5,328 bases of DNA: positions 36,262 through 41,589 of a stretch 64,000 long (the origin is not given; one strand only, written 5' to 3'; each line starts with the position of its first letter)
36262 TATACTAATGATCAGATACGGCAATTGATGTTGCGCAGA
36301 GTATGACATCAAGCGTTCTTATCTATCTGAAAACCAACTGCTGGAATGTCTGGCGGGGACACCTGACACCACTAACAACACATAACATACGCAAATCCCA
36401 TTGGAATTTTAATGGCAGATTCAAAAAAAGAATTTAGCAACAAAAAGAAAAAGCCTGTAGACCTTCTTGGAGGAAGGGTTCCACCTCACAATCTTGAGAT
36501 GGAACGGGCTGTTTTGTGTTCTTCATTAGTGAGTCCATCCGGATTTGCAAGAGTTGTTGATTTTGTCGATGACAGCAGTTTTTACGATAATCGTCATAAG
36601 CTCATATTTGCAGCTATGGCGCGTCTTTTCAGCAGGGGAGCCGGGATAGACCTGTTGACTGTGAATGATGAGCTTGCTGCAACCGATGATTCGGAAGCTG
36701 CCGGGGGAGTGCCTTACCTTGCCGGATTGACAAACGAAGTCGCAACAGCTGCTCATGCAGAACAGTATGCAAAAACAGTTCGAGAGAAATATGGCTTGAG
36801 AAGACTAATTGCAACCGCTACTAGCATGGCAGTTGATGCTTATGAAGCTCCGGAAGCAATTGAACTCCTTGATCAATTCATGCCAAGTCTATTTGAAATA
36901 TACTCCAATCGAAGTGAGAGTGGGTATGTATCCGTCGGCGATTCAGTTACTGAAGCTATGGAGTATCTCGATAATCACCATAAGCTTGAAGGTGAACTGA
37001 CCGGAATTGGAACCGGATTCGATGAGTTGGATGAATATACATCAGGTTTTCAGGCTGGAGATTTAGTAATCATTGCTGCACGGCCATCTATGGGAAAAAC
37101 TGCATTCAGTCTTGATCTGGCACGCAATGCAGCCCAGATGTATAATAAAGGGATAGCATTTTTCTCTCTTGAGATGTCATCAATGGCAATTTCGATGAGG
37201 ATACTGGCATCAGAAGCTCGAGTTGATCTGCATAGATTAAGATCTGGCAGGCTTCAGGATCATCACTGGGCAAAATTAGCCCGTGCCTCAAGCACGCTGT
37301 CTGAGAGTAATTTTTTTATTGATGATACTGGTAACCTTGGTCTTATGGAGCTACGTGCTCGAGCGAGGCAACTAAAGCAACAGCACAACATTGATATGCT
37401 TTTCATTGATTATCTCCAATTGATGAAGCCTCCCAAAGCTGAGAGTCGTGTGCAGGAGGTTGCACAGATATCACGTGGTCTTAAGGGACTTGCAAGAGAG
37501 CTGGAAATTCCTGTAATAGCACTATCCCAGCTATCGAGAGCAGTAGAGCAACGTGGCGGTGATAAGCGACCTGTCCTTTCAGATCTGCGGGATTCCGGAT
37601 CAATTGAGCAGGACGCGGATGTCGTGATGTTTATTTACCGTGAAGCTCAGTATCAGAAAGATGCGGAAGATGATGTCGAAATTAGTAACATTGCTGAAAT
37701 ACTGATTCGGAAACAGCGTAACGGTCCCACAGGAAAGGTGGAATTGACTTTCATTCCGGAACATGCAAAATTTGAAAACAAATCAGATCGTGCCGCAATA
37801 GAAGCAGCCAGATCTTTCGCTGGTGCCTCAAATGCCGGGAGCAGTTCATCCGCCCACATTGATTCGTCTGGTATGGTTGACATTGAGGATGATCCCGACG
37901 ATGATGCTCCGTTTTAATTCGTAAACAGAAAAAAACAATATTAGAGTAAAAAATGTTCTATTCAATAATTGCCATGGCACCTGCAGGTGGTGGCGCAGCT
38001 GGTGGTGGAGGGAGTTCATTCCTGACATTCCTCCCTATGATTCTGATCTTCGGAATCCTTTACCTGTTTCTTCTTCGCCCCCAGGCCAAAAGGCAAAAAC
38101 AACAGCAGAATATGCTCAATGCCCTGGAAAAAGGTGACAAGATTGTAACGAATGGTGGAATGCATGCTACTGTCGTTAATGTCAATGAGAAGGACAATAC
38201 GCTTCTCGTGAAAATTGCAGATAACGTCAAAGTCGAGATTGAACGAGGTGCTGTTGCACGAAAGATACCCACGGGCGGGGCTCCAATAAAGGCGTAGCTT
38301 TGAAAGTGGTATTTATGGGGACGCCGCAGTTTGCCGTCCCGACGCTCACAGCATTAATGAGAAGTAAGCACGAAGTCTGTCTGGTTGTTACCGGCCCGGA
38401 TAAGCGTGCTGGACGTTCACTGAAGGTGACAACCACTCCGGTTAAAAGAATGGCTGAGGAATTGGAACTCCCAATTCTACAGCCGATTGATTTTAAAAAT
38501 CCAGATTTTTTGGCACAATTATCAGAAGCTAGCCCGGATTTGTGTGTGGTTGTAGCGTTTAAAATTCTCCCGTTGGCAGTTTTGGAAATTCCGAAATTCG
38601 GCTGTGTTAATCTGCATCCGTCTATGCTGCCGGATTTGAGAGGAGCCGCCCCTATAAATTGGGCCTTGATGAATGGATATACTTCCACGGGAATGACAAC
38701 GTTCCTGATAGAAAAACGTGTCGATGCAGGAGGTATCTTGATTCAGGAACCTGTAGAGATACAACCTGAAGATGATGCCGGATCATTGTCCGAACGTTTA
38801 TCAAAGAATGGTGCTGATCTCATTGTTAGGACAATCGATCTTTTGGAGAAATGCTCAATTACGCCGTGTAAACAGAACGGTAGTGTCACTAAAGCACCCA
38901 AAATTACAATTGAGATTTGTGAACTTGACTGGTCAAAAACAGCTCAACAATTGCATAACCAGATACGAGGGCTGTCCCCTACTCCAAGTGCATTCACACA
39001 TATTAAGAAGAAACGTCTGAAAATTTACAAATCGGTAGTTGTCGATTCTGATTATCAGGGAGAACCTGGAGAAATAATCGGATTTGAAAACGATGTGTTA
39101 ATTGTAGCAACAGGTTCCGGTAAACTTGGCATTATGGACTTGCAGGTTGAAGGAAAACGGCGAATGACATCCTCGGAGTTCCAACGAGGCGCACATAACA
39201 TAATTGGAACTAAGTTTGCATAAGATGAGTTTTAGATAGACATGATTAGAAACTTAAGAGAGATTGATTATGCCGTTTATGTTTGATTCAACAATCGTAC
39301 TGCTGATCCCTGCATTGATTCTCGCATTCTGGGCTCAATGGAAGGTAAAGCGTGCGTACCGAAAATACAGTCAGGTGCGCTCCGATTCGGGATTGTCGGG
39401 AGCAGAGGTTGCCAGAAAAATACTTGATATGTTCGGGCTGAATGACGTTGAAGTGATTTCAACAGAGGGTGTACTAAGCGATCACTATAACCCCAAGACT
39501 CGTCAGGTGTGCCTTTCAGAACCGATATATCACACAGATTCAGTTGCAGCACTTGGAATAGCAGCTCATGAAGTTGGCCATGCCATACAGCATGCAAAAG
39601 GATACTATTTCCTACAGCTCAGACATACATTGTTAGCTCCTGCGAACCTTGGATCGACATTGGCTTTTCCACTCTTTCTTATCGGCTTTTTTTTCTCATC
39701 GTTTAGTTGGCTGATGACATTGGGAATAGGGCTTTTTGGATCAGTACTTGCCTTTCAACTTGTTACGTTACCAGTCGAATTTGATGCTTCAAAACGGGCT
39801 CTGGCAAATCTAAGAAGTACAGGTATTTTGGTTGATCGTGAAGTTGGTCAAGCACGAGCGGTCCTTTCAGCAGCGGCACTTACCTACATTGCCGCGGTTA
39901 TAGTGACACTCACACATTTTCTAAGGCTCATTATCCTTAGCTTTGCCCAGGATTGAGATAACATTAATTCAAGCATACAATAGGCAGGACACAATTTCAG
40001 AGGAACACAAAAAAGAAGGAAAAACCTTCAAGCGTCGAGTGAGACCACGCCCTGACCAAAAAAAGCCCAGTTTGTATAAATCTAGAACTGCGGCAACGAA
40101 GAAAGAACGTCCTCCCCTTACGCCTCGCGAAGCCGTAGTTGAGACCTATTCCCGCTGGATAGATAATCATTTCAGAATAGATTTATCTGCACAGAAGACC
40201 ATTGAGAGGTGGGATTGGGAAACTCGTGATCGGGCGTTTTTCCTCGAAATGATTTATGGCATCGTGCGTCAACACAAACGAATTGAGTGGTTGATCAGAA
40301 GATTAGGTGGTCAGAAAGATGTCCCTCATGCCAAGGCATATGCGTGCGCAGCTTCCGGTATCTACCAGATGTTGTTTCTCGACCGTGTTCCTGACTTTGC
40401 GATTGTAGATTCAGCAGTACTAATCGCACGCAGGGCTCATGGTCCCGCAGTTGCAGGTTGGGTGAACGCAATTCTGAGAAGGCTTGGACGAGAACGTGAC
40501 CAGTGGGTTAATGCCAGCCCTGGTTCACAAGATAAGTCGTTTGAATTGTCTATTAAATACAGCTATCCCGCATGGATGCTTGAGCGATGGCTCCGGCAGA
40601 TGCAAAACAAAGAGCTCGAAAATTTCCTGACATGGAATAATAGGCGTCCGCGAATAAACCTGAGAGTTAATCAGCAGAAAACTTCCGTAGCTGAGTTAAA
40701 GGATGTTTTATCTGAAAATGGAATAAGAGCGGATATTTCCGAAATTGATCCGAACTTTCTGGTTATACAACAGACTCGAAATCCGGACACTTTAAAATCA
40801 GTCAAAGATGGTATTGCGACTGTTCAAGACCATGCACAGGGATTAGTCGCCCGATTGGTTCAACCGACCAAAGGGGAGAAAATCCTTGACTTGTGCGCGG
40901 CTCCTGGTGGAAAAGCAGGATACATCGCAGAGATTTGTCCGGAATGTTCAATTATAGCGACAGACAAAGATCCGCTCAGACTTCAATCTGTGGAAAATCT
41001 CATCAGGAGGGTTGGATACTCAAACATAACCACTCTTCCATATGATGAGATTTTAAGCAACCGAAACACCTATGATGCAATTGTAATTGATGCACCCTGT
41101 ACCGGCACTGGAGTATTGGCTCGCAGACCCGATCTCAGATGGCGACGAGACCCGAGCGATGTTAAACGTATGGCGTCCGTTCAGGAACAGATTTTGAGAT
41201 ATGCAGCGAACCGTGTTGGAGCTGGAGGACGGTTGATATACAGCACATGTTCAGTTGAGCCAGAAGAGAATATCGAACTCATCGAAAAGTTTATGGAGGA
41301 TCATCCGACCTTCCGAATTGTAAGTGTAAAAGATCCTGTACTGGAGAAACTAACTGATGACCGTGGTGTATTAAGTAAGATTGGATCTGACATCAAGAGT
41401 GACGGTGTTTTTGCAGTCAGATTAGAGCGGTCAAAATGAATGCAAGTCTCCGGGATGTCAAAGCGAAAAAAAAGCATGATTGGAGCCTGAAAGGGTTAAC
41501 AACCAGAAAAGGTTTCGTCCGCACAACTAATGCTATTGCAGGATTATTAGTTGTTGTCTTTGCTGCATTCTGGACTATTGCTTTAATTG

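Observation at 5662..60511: Five paralogous small FadL/PorV-like barrels (298-350 aa) in 64 kb, each next to secretion or cell-surface genes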

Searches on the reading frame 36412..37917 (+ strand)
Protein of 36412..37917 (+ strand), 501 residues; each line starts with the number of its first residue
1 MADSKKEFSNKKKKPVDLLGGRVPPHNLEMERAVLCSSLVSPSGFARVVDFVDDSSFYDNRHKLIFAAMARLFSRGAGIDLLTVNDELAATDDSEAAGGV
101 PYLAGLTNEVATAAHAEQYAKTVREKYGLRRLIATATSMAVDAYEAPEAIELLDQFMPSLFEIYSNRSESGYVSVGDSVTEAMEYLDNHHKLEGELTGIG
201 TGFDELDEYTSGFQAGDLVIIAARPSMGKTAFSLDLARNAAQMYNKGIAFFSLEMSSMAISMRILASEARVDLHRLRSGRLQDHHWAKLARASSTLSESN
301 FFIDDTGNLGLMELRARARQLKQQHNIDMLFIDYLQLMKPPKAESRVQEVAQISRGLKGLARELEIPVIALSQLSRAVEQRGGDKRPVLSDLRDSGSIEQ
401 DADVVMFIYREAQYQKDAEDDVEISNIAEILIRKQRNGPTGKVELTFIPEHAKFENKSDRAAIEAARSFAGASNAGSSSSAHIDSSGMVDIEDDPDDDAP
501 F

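Call 12: search_protein_families(library=pfam, proteins=[window:36412-37917:+], max_evalue=0.001)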
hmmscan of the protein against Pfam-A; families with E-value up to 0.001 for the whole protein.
window:36412-37917:+ (501 aa): 4 families
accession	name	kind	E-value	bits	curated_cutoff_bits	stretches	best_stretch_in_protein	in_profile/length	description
PF03796.21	DnaB_C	-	1.3e-106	356.1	27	1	198-456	1-255/255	DnaB-like helicase C terminal domain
PF00772.26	DnaB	-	2.9e-27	95.1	23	1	24-125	2-103/103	DnaB-like helicase N terminal domain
PF13481.12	AAA_25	-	3.6e-10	40.2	27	1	205-374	21-190/195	AAA domain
PF06745.19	ATPase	-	8.1e-05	22.5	26.6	1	200-338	2-131/231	KaiC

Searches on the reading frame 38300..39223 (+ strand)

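Call 12: search_protein_families(library=pfam, proteins=[window:38300-39223:+], max_evalue=0.001)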
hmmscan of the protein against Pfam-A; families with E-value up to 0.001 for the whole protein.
window:38300-39223:+ (307 aa): 2 families
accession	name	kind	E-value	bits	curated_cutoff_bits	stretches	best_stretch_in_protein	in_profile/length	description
PF00551.24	Formyl_trans_N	-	1.1e-35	123.5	26.1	1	1-179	1-181/181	Formyl transferase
PF02911.23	Formyl_trans_C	-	4.6e-26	91.4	21.1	1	201-298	1-99/100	Formyl transferase, C-terminal domain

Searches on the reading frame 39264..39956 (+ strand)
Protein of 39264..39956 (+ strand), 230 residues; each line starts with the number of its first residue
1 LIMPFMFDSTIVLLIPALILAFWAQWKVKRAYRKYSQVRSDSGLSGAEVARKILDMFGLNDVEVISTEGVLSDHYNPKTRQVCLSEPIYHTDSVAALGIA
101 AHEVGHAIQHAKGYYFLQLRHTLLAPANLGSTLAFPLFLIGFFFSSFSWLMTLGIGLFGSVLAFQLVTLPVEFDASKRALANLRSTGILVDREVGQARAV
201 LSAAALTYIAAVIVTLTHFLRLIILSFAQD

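Call 12: search_protein_families(library=pfam, proteins=[window:39264-39956:+], max_evalue=0.001)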
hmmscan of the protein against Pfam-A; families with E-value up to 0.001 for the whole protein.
window:39264-39956:+ (230 aa): 1 family
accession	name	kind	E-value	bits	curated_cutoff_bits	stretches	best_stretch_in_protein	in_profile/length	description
PF04298.18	Zn_peptidase_2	-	2.5e-86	289.1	27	1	10-225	1-216/218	Putative neutral zinc metallopeptidase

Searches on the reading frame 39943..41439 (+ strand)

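Call 12: search_protein_families(library=pfam, proteins=[window:39943-41439:+], max_evalue=0.001)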
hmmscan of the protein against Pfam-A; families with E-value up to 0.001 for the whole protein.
window:39943-41439:+ (498 aa): 4 families
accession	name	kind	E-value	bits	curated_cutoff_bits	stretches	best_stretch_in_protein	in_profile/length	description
PF01189.24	Methyltr_RsmB-F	-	5.4e-47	160.5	27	1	305-492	3-196/199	16S rRNA methyltransferase RsmB/F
PF01029.23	NusB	-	8.9e-20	71.9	23.1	1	61-181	3-131/133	NusB family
PF22458.1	RsmF-B_ferredox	-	3.6e-13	49.9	27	1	208-278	1-70/74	Methyltr_RsmF/B-like, ferredoxin-like domain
PF01728.25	FtsJ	-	2.5e-06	28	24.1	1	310-465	21-164/181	FtsJ-like methyltransferase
